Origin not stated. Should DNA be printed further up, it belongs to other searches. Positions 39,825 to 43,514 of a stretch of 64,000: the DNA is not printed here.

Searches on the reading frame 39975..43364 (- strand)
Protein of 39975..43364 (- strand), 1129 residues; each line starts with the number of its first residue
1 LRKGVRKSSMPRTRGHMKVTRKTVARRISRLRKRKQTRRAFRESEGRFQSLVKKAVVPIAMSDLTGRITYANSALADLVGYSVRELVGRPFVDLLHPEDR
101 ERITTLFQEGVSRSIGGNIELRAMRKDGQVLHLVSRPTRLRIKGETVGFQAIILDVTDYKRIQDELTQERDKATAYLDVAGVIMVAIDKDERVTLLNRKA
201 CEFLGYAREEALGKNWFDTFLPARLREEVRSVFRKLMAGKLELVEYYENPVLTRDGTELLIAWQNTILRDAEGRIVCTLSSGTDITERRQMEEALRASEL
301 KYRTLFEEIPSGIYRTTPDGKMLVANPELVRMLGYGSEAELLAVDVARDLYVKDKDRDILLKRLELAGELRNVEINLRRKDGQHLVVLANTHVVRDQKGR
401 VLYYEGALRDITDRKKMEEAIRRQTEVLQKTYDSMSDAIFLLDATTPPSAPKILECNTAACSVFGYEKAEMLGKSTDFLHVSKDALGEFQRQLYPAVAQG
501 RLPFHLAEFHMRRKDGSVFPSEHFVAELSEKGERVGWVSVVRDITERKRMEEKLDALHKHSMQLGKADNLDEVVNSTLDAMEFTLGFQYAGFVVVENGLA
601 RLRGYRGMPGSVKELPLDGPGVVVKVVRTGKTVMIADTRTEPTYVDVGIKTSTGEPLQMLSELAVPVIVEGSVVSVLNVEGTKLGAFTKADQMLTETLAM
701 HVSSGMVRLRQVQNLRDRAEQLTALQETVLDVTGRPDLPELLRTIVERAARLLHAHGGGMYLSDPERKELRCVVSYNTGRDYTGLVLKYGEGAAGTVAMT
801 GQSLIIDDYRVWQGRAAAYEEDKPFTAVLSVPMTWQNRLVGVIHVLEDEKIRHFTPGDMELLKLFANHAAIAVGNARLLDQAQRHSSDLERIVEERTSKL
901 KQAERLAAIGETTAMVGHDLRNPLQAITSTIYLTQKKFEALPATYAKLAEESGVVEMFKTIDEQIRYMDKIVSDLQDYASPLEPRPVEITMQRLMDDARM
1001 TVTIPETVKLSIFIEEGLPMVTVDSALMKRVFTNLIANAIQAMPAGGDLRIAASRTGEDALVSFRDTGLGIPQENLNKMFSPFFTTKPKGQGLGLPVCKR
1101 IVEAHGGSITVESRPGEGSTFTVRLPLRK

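Call 12: search_protein_families(library=ncbifam, proteins=[window:39975-43364:-], max_evalue=0.00001)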
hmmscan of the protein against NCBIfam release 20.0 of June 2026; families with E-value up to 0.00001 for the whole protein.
window:39975-43364:- (1129 aa): 91 families (the best 25 are shown)
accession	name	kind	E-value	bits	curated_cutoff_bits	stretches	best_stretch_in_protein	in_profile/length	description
NF008468.0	PRK11360.1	equivalog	7.3e-88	295.5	646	2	896-1128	383-609/616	two-component system sensor histidine kinase AtoS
TIGR00229.1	sensory_box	domain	2.6e-87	289.4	22.9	4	42-166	1-126/126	PAS domain S-box protein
NF052574.1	HisKinEspCMyxo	equivalog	2.8e-61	207.7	1200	2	896-1126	404-636/785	serine histidine kinase EspC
NF052573.1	HisKinEspAMyxo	equivalog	4.6e-59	200.2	1400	3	897-1125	372-609/755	serine histidine kinase EspA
NF041777.1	sens_FixL_Rhizob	equivalog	9.6e-58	196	850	3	893-1127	246-481/485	sensor protein FixL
NF047874.1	MASE3_PAS_HK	subfamily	2.5e-54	185.1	560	4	1020-1127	512-625/655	MASE3 domain-containing sensor histidine kinase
NF045595.1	HK_scytonemin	equivalog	2.7e-44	151.6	865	1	896-1128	401-636/637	scytonemin biosynthesis sensor histidine kinase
NF041880.1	EPS_EpsF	equivalog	9e-44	149.8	900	1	914-1126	279-492/492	response regulator EpsF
NF046044.1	PnpS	equivalog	6.4e-43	147.2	400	1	1006-1126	265-390/390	two-component system histidine kinase PnpS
NF007688.0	PRK10364.1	equivalog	3.1e-42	144.9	479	1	891-1127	222-451/460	two-component system sensor histidine kinase ZraS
TIGR02938.1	nifL_nitrog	equivalog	3.9e-41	141.1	242.45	2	900-1126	267-493/494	nitrogen fixation negative regulator NifL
NF033092.0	HK_WalK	equivalog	6.6e-38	130.7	725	1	914-1127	377-594/594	cell wall metabolism sensor histidine kinase WalK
NF010076.0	PRK13557.1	subfamily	7.6e-37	126.9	631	1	898-1127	152-394/540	histidine kinase famiy protein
NF038348.1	T2SS_HK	subfamily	7.2e-36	123.7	450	1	960-1128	404-574/574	histidine kinase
NF046020.1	HisKinCckABruc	equivalog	2.1e-35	121.8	1000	2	898-1126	469-706/868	cell cycle histidine kinase CckA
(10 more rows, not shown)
